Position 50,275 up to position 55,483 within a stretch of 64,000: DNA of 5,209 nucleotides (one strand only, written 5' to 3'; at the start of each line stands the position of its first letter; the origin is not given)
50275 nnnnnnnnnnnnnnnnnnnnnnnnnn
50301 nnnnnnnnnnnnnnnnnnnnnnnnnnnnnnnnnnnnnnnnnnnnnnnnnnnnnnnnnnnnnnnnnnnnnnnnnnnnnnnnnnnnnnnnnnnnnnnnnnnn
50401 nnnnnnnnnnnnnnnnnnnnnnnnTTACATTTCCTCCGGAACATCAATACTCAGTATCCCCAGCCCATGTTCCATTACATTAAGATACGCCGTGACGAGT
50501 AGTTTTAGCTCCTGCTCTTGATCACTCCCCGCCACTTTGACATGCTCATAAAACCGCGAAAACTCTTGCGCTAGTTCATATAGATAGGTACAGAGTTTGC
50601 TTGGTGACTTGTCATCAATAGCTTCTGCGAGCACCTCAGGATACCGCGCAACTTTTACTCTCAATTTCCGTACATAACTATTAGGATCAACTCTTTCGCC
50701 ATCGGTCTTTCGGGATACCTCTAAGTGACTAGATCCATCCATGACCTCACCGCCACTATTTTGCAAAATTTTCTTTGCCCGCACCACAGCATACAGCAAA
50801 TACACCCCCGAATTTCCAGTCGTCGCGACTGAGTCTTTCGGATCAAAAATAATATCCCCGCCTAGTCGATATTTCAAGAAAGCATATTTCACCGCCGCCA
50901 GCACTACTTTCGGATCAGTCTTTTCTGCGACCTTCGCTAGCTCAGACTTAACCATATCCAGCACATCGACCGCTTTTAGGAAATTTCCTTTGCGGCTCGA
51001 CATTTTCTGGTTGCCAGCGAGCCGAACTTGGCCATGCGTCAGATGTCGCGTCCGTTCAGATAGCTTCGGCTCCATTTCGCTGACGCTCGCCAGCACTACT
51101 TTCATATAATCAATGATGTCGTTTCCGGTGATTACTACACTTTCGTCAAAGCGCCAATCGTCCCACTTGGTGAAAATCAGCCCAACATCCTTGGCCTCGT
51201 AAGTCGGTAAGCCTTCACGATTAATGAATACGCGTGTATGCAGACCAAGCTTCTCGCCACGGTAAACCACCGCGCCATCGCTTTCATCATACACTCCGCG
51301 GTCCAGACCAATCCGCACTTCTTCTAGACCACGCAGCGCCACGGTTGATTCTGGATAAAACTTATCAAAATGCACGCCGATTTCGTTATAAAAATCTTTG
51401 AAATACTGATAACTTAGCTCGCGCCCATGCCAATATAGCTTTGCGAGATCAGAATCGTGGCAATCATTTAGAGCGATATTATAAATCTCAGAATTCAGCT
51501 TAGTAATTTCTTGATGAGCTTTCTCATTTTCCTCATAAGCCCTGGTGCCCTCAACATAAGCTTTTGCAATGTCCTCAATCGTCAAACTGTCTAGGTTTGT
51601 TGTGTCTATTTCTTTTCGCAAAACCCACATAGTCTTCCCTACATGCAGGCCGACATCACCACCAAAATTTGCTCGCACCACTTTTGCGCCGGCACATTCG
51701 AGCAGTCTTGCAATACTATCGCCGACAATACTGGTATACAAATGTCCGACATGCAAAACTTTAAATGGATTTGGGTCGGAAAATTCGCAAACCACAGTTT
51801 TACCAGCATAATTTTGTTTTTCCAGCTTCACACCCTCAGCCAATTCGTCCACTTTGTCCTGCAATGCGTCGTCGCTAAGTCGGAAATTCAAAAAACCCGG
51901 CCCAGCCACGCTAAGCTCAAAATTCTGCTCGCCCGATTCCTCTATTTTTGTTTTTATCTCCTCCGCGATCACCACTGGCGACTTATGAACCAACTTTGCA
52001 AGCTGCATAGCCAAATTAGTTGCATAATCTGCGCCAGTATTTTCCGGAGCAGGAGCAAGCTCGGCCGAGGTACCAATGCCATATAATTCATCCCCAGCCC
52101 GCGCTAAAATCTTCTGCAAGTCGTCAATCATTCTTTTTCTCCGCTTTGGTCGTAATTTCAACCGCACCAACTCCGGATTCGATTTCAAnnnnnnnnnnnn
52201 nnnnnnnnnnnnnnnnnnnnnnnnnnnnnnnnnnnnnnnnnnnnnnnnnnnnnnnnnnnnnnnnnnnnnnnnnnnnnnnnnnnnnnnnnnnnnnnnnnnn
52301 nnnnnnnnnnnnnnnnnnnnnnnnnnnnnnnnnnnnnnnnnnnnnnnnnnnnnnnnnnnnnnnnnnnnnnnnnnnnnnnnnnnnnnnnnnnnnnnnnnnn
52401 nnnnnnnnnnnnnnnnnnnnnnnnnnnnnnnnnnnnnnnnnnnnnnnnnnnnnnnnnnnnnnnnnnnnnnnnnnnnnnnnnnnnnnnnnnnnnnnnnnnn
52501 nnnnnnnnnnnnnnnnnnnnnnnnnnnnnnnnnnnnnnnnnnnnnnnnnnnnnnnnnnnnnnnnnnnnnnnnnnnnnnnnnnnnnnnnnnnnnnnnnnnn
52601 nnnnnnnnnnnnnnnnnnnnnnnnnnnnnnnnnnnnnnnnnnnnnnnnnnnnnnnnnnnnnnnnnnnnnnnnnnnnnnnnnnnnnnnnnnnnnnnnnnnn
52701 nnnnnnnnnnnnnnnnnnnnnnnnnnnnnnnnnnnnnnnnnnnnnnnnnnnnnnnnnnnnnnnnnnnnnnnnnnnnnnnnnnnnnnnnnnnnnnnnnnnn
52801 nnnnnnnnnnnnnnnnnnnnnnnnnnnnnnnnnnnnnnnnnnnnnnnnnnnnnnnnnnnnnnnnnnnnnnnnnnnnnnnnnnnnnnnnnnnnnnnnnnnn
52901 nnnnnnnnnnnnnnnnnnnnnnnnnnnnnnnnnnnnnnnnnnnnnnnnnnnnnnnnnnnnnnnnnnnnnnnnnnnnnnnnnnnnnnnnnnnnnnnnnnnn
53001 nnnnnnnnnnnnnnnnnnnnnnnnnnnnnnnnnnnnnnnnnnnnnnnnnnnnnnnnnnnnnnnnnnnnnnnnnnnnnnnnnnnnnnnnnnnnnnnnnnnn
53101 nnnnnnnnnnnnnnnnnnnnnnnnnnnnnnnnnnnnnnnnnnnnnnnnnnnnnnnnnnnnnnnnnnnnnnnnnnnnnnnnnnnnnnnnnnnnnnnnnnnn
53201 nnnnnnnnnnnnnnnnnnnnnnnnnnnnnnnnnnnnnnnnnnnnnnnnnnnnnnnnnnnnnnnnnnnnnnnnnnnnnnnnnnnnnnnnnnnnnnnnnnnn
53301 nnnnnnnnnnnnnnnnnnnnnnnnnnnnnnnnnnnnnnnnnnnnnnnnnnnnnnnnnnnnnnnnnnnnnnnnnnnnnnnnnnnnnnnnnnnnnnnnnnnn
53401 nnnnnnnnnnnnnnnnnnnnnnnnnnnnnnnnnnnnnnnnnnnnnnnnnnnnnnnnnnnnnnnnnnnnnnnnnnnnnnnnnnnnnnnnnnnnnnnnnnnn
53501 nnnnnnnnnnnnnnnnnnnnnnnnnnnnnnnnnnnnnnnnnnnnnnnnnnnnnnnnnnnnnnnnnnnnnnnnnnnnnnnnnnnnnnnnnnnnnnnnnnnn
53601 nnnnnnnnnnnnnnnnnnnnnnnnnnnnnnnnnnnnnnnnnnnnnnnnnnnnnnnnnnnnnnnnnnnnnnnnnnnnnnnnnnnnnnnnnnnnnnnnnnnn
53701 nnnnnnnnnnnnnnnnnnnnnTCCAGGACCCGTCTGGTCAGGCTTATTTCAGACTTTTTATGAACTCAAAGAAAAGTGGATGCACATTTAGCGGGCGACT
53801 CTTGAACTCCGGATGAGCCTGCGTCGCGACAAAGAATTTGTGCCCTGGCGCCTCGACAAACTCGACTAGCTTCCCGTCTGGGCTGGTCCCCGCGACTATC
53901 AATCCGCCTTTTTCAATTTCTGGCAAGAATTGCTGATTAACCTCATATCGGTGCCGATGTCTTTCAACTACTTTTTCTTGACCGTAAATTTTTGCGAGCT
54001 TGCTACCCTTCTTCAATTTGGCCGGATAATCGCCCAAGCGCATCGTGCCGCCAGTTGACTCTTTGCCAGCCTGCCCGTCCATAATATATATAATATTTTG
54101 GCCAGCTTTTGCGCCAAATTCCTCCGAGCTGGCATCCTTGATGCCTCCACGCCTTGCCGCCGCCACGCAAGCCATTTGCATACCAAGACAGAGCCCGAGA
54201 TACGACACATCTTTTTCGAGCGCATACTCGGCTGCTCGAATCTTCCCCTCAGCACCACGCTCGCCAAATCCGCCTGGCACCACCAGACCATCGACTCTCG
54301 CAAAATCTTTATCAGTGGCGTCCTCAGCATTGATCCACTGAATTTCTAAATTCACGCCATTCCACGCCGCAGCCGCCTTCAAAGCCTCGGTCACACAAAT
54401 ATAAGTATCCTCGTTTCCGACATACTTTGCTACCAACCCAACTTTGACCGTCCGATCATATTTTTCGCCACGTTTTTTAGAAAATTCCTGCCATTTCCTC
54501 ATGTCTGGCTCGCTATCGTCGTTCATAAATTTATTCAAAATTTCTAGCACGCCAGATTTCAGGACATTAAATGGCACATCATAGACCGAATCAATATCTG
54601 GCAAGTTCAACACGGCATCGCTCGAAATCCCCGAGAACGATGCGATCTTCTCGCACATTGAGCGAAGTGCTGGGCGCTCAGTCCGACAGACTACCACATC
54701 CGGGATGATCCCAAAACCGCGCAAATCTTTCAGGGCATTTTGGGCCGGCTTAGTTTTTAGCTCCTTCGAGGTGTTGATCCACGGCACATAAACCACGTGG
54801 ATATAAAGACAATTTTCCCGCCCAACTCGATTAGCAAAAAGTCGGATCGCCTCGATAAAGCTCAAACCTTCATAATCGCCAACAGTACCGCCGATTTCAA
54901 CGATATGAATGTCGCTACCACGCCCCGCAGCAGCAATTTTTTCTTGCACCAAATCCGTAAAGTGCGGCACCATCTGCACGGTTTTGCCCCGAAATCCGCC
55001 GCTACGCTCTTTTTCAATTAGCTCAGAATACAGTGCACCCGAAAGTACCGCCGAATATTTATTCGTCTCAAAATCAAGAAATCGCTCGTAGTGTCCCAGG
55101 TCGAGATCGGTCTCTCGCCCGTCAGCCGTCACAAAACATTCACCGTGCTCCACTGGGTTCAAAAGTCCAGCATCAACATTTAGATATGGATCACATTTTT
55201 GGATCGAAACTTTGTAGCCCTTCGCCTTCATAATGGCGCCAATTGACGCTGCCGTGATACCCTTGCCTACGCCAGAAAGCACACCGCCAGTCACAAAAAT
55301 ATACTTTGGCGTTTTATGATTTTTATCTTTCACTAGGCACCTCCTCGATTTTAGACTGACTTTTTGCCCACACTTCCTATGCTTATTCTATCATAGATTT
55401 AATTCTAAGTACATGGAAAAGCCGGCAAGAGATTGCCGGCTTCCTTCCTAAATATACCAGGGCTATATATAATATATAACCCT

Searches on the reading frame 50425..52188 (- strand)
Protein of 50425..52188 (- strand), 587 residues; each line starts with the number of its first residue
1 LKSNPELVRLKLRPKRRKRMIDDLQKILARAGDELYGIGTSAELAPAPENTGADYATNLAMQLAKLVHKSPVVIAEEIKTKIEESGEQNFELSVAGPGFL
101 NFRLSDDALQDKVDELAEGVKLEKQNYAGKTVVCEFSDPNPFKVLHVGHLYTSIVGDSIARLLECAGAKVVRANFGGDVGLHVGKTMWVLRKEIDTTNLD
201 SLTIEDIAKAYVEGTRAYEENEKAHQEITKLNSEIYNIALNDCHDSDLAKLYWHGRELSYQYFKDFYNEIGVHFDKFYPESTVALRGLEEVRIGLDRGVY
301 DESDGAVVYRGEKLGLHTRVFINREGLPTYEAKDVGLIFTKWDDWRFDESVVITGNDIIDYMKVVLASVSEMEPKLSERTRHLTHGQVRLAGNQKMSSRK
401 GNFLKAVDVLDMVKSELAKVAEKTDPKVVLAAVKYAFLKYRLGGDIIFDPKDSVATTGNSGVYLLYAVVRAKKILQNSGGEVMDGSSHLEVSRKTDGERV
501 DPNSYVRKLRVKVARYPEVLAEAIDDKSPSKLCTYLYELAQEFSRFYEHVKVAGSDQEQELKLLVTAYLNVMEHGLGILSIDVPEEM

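Call 81: search_protein_families(library=pfam, proteins=[window:50425-52188:-], max_evalue=0.001)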
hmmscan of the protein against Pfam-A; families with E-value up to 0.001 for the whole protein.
window:50425-52188:- (587 aa): 4 families
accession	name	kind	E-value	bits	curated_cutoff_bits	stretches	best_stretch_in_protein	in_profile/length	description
PF00750.26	tRNA-synt_1d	-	6.2e-35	121.2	23.3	1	116-431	6-317/349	tRNA synthetases class I (R), catalytic domain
PF05746.21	DALR_1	-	2.1e-22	79.8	22.3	1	464-587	1-117/117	DALR anticodon binding domain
PF03485.21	Arg_tRNA_synt_N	-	3.6e-16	60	21.5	1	24-104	3-85/85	Arginyl tRNA synthetase N terminal domain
PF00133.28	tRNA-synt_1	-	0.00012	21.4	22.7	0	138-185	29-78/414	tRNA synthetases class I (I, L, M and V)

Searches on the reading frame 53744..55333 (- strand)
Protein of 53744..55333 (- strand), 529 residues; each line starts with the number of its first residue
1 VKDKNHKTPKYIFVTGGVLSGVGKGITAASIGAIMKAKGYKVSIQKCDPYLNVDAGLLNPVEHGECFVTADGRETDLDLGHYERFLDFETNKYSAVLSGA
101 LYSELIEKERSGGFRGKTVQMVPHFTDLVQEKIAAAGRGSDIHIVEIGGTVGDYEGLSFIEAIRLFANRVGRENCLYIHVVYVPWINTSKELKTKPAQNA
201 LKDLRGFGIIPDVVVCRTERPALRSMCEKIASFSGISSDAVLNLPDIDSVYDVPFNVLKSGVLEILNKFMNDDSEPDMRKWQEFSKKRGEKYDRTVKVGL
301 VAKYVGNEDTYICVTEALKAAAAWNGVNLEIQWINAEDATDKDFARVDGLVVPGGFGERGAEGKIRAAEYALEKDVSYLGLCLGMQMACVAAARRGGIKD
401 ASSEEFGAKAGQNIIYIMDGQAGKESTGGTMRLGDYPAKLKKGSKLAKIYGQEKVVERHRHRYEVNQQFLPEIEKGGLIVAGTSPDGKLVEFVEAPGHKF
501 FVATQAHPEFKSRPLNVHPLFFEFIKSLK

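Call 81: search_protein_families(library=pfam, proteins=[window:53744-55333:-], max_evalue=0.001)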
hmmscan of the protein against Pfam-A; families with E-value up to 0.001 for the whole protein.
window:53744-55333:- (529 aa): 4 families
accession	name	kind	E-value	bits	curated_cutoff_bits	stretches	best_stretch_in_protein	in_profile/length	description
PF06418.20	CTP_synth_N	-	1.6e-105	352.7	26.1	1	10-270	1-263/265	CTP synthase N-terminus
PF00117.34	GATase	-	2.5e-32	112.5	22.8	1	309-526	4-189/190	Glutamine amidotransferase class-I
PF07722.19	Peptidase_C26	-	6.1e-09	36.4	20.5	1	368-509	98-219/219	Peptidase C26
PF01656.29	CbiA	-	3.6e-05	24.2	25.4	1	20-173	8-54/125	CobQ/CobB/MinD/ParA nucleotide binding domain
